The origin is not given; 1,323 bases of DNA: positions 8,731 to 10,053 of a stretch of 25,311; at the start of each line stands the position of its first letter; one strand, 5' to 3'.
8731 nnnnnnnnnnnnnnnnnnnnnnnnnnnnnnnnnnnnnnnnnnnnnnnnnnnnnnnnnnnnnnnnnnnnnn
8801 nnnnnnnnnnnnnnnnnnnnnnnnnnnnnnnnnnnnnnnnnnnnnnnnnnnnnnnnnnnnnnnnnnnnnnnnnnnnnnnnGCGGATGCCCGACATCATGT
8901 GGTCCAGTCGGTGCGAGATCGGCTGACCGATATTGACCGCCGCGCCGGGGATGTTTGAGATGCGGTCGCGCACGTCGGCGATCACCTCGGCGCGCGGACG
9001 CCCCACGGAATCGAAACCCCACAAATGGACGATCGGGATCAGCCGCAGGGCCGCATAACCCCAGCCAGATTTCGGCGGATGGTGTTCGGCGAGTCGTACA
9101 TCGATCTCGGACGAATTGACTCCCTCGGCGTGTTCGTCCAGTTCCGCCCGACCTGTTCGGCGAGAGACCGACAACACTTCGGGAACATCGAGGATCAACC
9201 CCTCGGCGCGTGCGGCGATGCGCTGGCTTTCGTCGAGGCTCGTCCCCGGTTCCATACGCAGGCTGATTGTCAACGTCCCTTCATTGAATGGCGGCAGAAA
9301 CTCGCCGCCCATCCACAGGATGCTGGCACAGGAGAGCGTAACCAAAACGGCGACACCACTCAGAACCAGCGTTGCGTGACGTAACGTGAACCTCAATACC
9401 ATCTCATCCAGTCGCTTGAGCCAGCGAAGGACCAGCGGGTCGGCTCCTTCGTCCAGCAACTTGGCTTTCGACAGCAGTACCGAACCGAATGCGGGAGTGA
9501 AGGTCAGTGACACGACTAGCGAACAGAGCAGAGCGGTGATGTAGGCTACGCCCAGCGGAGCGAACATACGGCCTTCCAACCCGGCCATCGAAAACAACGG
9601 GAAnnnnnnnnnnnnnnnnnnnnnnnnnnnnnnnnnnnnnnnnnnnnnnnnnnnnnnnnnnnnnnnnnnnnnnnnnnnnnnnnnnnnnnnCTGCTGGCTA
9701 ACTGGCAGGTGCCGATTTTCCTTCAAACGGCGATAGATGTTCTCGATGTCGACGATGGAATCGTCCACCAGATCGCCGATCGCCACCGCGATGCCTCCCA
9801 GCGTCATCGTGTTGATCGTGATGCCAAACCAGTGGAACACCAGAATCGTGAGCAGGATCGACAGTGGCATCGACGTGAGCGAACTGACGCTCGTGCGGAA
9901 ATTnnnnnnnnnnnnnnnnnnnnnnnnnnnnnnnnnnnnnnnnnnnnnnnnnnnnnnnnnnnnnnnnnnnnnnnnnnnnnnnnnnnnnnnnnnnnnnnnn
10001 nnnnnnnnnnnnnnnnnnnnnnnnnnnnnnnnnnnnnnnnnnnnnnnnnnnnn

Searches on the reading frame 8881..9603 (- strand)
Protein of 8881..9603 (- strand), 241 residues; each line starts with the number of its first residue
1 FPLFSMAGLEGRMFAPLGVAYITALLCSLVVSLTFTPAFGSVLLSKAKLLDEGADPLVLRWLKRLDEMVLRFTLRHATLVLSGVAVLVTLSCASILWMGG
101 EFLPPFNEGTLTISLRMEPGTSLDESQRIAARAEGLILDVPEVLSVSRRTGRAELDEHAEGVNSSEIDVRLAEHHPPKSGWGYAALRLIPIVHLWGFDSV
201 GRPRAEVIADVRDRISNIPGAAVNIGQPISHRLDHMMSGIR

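Call 55: search_solved_structures(query=window:8881-9603:-, max_evalue=0.001, show_alignments=2)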
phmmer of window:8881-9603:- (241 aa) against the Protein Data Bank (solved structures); distinct sequences matched with E-value up to 0.001: 10.
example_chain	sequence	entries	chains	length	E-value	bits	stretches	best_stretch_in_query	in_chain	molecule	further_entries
4dnr_A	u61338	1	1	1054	2.6e-14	56.5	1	2-171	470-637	Cation efflux system protein CusA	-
4dnt_A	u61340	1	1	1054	3.8e-14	56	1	2-171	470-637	Cation efflux system protein CusA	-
3t51_A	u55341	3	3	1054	3.9e-14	55.9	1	2-171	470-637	Cation efflux system protein CusA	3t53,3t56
3k07_A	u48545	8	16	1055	3.9e-14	55.9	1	2-171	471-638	Cation efflux system protein cusA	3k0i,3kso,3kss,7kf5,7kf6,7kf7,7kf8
3ne5_A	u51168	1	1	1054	3.9e-14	55.9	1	2-171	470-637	Cation efflux system protein cusA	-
4dop_A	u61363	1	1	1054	4.1e-14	55.9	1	2-171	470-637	Cation efflux system protein CusA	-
4k0e_A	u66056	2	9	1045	1.4e-10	44.3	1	2-181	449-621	Heavy metal cation tricomponent efflux pump ZneA(CzcA-like)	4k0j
9lyq_B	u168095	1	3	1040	3.3e-05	26.7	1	2-168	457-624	Multidrug resistance protein MdtB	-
6vej_A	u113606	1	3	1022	7e-05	25.6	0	17-143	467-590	Probable Resistance-Nodulation-Cell Division (RND) efflux transporter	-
7m4p_A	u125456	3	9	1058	0.00023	23.9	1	2-130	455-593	Efflux pump membrane transporter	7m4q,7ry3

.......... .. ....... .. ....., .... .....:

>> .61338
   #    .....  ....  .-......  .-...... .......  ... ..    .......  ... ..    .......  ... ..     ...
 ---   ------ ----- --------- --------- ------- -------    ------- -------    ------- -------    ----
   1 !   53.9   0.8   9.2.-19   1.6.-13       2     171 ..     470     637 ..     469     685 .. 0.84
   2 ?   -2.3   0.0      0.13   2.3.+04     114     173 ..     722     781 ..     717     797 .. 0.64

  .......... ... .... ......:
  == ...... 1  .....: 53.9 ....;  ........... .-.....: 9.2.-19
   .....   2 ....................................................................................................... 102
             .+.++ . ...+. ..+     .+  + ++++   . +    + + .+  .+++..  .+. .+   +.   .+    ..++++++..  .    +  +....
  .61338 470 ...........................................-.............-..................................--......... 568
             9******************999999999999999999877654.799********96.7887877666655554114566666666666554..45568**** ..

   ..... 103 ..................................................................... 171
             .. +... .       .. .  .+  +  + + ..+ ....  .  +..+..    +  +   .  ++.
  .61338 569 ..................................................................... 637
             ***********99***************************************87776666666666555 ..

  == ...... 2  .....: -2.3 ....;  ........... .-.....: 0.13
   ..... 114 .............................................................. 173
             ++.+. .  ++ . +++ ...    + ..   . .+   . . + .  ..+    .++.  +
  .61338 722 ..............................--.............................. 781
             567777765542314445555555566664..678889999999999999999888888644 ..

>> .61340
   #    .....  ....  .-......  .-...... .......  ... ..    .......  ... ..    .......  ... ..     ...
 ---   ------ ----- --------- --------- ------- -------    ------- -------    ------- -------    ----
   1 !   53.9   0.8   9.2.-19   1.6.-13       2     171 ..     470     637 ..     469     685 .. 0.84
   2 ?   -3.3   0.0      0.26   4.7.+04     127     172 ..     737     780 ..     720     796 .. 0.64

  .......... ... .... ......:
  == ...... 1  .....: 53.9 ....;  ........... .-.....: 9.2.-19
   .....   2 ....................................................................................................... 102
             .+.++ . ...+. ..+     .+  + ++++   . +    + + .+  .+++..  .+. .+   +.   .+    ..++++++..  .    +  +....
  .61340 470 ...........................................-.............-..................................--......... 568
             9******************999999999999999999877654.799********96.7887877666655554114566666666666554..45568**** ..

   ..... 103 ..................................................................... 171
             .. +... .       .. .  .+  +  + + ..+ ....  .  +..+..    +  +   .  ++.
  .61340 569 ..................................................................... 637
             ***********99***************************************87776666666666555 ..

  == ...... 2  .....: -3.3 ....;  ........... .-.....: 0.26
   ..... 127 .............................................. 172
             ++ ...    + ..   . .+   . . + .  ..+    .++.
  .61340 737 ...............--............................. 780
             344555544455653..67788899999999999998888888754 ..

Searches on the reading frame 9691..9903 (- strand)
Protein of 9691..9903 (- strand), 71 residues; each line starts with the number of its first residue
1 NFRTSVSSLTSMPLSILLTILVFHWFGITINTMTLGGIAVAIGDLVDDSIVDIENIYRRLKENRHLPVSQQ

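Call 70: search_solved_structures(query=window:9691-9903:-, max_evalue=0.01, show_alignments=3)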
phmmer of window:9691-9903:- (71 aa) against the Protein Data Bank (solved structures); distinct sequences matched with E-value up to 0.01: 80 (the best 60 are shown).
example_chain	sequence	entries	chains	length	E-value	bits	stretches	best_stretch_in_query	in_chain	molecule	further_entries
3ne5_A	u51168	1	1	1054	1.4e-12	50.5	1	3-65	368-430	Cation efflux system protein cusA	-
4dop_A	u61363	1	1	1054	1.4e-12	50.5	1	3-65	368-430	Cation efflux system protein CusA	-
3t51_A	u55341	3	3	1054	1.4e-12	50.5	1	3-65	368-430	Cation efflux system protein CusA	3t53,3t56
3k07_A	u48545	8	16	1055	1.4e-12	50.4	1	3-65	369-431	Cation efflux system protein cusA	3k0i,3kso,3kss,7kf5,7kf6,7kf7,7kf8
4dnr_A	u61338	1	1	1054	1.5e-12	50.4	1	3-65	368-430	Cation efflux system protein CusA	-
4dnt_A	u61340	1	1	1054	1.9e-11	46.9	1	3-65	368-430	Cation efflux system protein CusA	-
7cz9_A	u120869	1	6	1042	2.3e-09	40.3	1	2-63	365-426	Efflux pump membrane transporter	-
8zxs_A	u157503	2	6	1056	2.4e-09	40.3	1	2-63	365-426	Efflux pump membrane transporter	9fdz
4k0e_A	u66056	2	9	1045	4.9e-09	39.3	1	8-64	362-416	Heavy metal cation tricomponent efflux pump ZneA(CzcA-like)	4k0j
9lyj_C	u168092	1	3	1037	7.4e-09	38.7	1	1-66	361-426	Multidrug resistance protein MdtF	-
9qpr_C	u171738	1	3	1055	7.6e-09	38.7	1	1-66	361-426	Multidrug resistance protein MdtF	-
9qps_A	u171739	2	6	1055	7.6e-09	38.7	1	1-66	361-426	Multidrug resistance protein MdtF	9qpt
8gjj_B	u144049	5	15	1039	1.2e-08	38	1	1-68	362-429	Efflux pump membrane transporter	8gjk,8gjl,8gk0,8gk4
3w9h_A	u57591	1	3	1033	2e-08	37.4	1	1-63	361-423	Acriflavine resistance protein B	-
9v5r_A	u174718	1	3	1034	2e-08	37.4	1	1-63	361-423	Multidrug efflux pump subunit AcrB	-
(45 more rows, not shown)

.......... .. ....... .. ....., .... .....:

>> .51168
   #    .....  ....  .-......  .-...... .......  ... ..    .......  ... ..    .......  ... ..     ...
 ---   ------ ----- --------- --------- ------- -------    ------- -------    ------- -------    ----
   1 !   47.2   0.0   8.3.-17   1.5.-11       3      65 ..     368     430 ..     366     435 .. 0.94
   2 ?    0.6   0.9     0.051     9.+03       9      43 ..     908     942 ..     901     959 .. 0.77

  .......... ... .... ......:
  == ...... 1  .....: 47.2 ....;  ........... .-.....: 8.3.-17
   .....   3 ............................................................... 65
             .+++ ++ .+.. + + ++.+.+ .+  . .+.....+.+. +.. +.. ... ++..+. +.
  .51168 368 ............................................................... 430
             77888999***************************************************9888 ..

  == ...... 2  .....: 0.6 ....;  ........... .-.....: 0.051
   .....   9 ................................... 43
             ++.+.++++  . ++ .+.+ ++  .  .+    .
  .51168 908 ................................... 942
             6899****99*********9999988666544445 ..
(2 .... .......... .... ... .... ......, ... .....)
